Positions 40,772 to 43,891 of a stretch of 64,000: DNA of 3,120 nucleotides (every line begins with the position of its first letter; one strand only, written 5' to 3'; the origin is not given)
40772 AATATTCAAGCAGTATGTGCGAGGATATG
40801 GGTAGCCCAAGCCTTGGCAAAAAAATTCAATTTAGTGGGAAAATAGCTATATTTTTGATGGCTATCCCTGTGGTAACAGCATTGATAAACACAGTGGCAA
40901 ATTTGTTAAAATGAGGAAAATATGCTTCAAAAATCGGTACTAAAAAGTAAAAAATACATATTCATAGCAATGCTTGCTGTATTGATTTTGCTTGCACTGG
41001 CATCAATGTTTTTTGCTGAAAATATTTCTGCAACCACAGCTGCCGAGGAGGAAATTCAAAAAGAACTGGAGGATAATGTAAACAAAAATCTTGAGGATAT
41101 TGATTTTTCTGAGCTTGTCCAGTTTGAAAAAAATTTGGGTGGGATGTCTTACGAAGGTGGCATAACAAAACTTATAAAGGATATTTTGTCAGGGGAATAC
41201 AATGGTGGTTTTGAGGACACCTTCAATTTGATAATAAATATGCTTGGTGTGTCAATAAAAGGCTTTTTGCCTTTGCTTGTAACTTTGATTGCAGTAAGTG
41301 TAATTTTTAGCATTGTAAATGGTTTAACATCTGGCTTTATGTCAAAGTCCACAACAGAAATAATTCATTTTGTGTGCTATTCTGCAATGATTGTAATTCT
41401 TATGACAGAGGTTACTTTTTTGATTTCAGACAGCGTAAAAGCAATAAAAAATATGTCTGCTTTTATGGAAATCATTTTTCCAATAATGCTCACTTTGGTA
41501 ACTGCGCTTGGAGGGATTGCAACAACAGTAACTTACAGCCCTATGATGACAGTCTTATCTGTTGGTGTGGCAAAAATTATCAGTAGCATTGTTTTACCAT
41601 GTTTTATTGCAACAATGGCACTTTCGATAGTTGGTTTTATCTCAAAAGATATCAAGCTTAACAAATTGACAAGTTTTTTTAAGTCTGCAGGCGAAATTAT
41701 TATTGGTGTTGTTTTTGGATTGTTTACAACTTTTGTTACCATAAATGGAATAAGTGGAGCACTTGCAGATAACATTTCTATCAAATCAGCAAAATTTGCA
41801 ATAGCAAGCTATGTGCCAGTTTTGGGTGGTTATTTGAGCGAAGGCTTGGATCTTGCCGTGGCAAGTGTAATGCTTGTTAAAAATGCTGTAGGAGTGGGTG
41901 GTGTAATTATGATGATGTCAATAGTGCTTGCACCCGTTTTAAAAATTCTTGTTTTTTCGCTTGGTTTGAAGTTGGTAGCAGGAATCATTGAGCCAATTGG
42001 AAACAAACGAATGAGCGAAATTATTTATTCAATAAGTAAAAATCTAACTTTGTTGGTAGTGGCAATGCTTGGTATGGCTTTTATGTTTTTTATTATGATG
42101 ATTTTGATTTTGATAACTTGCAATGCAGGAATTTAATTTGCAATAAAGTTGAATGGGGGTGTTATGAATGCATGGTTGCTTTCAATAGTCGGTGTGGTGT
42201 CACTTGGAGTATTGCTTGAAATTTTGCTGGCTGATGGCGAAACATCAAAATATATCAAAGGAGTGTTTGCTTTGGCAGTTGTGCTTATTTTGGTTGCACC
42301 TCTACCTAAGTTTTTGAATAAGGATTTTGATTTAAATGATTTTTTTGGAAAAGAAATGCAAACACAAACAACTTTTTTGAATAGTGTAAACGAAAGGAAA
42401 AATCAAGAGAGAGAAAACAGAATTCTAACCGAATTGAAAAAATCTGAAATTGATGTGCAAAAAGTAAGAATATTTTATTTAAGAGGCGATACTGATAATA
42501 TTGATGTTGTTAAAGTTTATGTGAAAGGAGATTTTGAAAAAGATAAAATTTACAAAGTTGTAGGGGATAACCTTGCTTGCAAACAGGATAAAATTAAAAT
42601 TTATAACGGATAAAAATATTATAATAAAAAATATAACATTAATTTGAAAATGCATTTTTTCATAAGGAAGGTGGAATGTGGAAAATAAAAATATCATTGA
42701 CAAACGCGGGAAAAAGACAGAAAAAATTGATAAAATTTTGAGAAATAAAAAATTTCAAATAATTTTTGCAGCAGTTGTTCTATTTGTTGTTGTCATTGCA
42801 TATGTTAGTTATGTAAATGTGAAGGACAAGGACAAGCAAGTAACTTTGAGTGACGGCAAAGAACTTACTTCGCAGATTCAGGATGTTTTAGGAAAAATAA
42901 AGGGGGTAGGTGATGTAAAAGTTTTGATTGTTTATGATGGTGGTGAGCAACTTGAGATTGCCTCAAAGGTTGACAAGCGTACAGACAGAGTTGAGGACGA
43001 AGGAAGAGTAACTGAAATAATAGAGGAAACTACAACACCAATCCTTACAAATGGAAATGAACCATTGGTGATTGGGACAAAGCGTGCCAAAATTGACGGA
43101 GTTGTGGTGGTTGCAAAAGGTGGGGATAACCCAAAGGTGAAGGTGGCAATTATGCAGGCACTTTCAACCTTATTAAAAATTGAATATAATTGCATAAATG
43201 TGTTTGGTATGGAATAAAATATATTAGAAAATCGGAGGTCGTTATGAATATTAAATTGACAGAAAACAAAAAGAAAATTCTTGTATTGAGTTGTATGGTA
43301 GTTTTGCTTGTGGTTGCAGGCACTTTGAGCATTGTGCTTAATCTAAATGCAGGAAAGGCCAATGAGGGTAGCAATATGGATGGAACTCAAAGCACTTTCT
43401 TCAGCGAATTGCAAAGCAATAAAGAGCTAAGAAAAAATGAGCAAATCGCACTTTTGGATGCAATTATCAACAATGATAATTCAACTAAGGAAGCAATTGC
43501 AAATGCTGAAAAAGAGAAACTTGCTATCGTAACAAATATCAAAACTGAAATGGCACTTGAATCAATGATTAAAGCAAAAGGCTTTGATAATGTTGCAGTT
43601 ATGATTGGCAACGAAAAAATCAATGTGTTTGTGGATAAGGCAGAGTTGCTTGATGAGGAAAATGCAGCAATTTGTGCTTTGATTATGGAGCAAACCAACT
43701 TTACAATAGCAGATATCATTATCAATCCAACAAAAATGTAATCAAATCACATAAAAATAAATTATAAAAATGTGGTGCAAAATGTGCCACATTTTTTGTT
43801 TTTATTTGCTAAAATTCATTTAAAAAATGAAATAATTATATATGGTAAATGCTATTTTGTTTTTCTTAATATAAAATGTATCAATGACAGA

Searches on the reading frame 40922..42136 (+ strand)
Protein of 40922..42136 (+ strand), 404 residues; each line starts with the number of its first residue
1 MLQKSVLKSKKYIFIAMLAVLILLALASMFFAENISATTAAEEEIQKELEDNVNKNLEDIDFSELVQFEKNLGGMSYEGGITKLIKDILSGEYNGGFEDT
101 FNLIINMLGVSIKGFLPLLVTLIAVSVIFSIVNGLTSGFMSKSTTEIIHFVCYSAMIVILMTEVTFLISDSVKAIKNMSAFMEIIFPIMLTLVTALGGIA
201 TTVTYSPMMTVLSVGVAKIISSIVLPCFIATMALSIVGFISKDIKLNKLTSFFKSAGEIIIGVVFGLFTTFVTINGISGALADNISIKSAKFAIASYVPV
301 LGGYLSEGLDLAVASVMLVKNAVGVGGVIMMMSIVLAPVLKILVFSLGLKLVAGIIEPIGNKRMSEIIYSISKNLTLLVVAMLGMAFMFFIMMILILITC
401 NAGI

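Call 22: find_related_loci(query=window:40922-42136:+, collection=genome_contigs, flank=10000)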
Query window:40922-42136:+ (404 aa) in genome_contigs; peptide patterns used: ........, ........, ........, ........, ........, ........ (x = any residue, [..] = any of these).
65 stretches matched a pattern; 6 encode a relative of the query (tblastn E <= 1e-3); 6 distinct loci.
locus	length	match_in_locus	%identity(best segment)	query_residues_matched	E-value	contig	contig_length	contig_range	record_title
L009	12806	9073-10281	84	1-404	0e+0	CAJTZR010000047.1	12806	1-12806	MAG TPA_asm: uncultured Christensenella sp. isolate MGBC120187 genome assembly, contig: MGBC120187.47, whole genome shot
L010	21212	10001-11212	82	1-404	0e+0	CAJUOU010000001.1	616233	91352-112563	MAG TPA_asm: uncultured Christensenellaceae bacterium isolate MGBC162486 genome assembly, contig: MGBC162486.1, whole ge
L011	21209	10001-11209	83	1-404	0e+0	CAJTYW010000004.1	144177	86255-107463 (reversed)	MAG TPA_asm: uncultured Christensenella sp. isolate MGBC121002 genome assembly, contig: MGBC121002.4, whole genome shotg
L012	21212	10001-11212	82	1-404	0e+0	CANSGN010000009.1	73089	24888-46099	MAG TPA_asm: uncultured Clostridia bacterium isolate SRR15634022_bin.6_metawrap_v1.3_MAG genome assembly, contig: NODE.2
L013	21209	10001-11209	83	1-404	0e+0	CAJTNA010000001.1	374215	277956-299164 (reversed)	MAG TPA_asm: uncultured Christensenella sp. isolate MGBC104832 genome assembly, contig: MGBC104832.1, whole genome shotg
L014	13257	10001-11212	81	1-404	0e+0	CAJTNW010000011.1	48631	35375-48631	MAG TPA_asm: uncultured Christensenella sp. isolate MGBC100798 genome assembly, contig: MGBC100798.11, whole genome shot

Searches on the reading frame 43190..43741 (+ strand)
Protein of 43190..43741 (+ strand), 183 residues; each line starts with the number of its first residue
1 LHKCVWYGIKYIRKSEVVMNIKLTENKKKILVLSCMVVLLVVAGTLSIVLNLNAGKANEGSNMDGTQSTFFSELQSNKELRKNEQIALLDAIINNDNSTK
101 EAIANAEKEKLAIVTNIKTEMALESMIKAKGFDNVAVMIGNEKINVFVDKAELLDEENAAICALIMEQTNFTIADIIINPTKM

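Call 7: search_protein_families(library=pfam, proteins=[window:43190-43741:+], max_evalue=0.01)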
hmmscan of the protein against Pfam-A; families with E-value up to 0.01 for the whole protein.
window:43190-43741:+ (183 aa): 2 families
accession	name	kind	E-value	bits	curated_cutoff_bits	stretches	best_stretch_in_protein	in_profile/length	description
PF12685.13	SpoIIIAH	-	2.4e-25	90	30.6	1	60-178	73-191/191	SpoIIIAH-like protein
PF22925.3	TS_C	-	0.0039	17.3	27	1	83-160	82-160/202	Trans-sialidase, C-terminal domain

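Call 8: search_protein_families(library=ncbifam, proteins=[window:43190-43741:+], max_evalue=0.01)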
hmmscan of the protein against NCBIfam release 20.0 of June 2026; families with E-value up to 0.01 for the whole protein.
window:43190-43741:+ (183 aa): 0 families
